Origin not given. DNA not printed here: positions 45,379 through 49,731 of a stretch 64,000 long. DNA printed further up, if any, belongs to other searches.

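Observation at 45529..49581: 1350-aa anchored extracellular protein built from an unrecognised ~190-aa repeat, in visibly lower-GC DNA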

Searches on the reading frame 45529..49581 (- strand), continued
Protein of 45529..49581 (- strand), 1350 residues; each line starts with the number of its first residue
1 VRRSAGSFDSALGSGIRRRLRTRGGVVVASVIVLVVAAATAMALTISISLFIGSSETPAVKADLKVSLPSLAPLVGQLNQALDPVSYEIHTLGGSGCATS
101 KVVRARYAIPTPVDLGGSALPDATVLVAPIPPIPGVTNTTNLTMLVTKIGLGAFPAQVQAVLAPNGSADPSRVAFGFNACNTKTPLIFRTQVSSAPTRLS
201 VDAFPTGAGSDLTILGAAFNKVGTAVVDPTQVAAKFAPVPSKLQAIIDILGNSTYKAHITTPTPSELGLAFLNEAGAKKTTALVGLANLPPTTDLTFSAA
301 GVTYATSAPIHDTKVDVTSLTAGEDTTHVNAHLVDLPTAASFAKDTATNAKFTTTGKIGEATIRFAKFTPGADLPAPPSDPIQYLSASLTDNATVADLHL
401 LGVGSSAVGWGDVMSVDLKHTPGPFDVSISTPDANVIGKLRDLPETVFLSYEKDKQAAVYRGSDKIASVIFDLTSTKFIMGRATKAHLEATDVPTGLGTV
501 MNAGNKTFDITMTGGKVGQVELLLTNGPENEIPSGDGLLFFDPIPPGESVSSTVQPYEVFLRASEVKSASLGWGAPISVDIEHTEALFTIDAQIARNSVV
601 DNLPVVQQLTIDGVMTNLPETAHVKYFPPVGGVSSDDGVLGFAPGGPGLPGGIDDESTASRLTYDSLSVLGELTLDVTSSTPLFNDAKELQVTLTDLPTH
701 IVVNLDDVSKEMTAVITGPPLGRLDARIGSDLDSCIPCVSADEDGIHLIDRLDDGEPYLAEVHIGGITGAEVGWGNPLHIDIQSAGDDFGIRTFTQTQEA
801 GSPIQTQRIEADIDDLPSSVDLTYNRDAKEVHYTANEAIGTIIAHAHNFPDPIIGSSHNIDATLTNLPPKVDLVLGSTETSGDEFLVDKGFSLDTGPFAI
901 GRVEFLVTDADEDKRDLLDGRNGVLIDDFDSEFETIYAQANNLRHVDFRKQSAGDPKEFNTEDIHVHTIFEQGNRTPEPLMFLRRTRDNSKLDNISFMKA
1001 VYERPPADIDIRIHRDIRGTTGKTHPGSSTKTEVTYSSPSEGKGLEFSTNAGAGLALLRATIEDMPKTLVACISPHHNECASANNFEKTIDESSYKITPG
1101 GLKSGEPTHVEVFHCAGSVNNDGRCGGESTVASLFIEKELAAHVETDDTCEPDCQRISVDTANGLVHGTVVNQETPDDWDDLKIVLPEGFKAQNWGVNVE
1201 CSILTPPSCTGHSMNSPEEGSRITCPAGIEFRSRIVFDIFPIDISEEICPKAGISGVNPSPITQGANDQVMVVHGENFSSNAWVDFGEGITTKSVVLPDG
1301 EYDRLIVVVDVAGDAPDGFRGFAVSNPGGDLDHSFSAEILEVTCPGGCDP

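Call 54: list_cluster_members(proteins=[P0012, P0013, P0015, P0016, P0019, P0024, P0025, P0036, P0039, P0047])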
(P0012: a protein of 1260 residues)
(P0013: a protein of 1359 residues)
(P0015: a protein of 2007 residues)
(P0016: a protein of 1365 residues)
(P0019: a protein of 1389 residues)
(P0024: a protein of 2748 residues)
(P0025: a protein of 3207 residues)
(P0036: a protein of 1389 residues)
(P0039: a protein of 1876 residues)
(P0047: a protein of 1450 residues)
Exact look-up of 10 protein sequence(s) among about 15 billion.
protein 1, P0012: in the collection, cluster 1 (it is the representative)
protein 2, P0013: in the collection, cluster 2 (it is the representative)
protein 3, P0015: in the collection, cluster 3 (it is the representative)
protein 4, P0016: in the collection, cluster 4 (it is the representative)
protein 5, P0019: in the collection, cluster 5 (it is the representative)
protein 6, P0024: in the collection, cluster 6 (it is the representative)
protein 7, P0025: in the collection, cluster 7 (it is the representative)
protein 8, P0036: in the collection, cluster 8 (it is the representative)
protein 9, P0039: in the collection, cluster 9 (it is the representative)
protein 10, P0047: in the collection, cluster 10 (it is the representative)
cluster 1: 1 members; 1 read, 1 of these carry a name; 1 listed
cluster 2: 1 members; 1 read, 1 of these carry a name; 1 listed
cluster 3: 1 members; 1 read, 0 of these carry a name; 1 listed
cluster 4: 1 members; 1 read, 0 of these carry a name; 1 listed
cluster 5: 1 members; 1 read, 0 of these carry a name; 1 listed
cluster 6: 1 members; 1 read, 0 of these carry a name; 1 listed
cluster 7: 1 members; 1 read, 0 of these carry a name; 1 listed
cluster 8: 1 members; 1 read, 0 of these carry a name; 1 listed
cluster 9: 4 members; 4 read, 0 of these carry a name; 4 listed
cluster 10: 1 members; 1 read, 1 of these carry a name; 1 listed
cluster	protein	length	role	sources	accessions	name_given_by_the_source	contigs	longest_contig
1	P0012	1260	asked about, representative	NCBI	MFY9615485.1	MAG: hypothetical protein WAT58_08825 [Candidatus Dormiibacterota bacterium]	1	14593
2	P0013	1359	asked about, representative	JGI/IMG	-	hypothetical protein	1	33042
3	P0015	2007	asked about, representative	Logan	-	-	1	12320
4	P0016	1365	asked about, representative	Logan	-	-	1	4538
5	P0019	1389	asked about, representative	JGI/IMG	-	-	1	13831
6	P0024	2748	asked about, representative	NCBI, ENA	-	-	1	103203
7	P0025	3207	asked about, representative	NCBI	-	-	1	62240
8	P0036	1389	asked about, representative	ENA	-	-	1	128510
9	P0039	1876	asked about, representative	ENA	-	-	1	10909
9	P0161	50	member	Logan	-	-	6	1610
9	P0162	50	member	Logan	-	-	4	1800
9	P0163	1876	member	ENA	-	-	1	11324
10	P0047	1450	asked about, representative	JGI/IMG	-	hypothetical protein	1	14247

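Call 55: predict_structure(alignment_id=A5)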
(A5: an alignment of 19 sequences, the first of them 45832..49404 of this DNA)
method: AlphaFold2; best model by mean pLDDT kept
length: 1191 residues; sequences in the alignment: 19
mean_pLDDT: 82.7   pTM: 0.60
mean pLDDT of the five models: 82.7, 78.4, 76.2, 75.9, 74.1
residues with pLDDT >= 90: 487; 70-90: 531; 50-70: 107; < 50: 66
segments of 3 or more residues with pLDDT < 50: 1-24, 573-597, 820-824, 962-967, 1155-1157
pLDDT, mean of each block of 10 residues (from residue 1): 31 41 64 82 87 80 87 74 88 84 83 90 88 86 84 89 87 89 86 86 86 92 90 88 90 93 93 93 90 92 94 85 90 93 93 91 93 93 93 89 92 90 87 91 83 87 86 79 74 69 89 85 88 80 73 89 87 39 30 44 91 92 82 92 89 90 91 67 79 75 90 91 91 89 87 94 90 94 94 86 94 76 55 89 91 76 88 81 92 78 90 76 90 86 92 87 52 91 92 87 92 83 60 84 85 88 78 91 80 72 90 74 83 82 61 51 83 65 71 66
secondary structure, 60 per line:
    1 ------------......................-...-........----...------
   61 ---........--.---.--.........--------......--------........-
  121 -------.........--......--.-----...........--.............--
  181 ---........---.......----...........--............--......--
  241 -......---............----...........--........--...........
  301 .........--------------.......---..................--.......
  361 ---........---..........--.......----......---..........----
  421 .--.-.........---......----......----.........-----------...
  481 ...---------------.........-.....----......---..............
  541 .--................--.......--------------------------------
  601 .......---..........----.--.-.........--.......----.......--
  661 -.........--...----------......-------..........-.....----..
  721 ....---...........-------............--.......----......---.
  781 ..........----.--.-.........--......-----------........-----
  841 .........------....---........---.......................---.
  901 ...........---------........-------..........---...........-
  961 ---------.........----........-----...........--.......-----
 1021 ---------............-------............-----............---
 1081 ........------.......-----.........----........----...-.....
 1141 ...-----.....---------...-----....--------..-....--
elements in order (helices of 4 or more, strands of 3 or more residues): H13-26 E27-34 E40-47 E52-54 E64-71 E81-89 E98-103 E112-119 E128-136 E139-144 E153-163 E166-178 E184-191 E195-201 E206-216 E219-230 E233-238 E242-247 E251-262 E267-277 E280-287 E290-309 E324-330 E334-351 E354-360 E364-371 E375-384 E387-393 E398-403 E407-416 E426-434 E438-443 E448-453 E458-466 E478-483 E499-507 E509-513 E518-523 E527-541 E544-559 E562-568 E601-607 E611-620 E630-638 E641-647 E652-658 E662-670 E686-691 E699-708 E710-714 E719-724 E728-738 E746-757 E760-766 E771-776 E780-790 E800-808 E811-816 E828-835 E841-849 H856-859 E863-870 E874-896 E900-911 E921-928 E936-945 E949-959 E970-978 E983-990 E996-1006 E1009-1015 E1030-1041 E1049-1060 E1066-1077 E1081-1088 E1095-1101 E1107-1115 E1120-1127 E1132-1134 E1136-1143 E1149-1153 E1163-1165 E1171-1174 H1186-1189

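Call 57: fold_search(model_id=the predicted structure, library=pdb)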
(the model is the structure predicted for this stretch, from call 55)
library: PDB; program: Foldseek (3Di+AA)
matches with E <= 10: 454; with E <= 0.001: 3
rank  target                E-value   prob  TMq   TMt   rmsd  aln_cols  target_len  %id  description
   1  9ea7                  1.5e-04  0.20  0.07  0.03  39.7      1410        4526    8  The Structure of ApoB100 from Human Low-Density Lipoprotein (released 2024-12-18)
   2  9bde_A                3.0e-04  0.33  0.10  0.10  31.2      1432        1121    8  Middle Region of Apolipoprotein B 100 bound to Low Density Lipoprotein Receptor (released 2024-12-25)
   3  9e9r                  8.3e-04  0.14  0.07  0.04  36.7      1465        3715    8  The Structure of ApoB100 from Human Low-Density Lipoprotein (released 2024-12-18)
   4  8h1s_C                2.6e-03  0.09  0.06  0.07  47.9      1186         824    7  Crystal structure of apo-LptDE complex (released 2023-10-11)
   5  4q35_A                8.6e-03  0.15  0.08  0.10  39.6      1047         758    8  Structure of a membrane protein (released 2014-06-25)
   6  8jto                  8.9e-03  0.41  0.07  0.16  22.2       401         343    9  Outer membrane porin of Burkholderia pseudomallei (BpsOmp38) in complex with ceftazidime (released 2024-06-26)
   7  5iv9_A                1.0e-02  0.11  0.07  0.09  46.3      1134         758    7  The LPS Transporter LptDE from Klebsiella pneumoniae, full-length (released 2016-05-18)
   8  9bdt_A                1.0e-02  0.11  0.10  0.05  43.5      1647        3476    7  Apolipoprotein B 100 bound to LDL receptor and legobody (released 2024-12-25)
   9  9coo_A                1.2e-02  0.57  0.12  0.22  18.4       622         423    8  Nanobody 4 bound to Apolipoprotein B 100 (released 2024-12-25)
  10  7adp_A                1.5e-02  0.08  0.06  0.08  36.3      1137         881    7  Cryo-EM structure of human ER membrane protein complex in GDN detergent (released 2020-12-02)
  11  9ia5_A                1.7e-02  0.11  0.07  0.10  45.9      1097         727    8  LpDEM from Escherichia coli (released 2025-12-10)
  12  9kn3_A                2.3e-02  0.09  0.07  0.10  39.1      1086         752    7  Cryo-EM structure of LptDEM complex from Escherichia coli (released 2025-07-23)
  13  9rps_A                2.6e-02  0.09  0.07  0.10  46.4      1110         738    8  Cryo-EM structure of Shigella flexneri LptDE in complex with RTP45 superinfection exclusion protein from RTP bacteriop (released 2025-12-10)
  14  9ia0_A                2.6e-02  0.08  0.07  0.10  40.8      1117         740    7  LpDE from Escherichia coli (released 2025-12-10)
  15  5iva_A                2.6e-02  0.08  0.06  0.08  43.0       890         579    8  The LPS Transporter LptDE from Pseudomonas aeruginosa, core complex (released 2016-05-18)
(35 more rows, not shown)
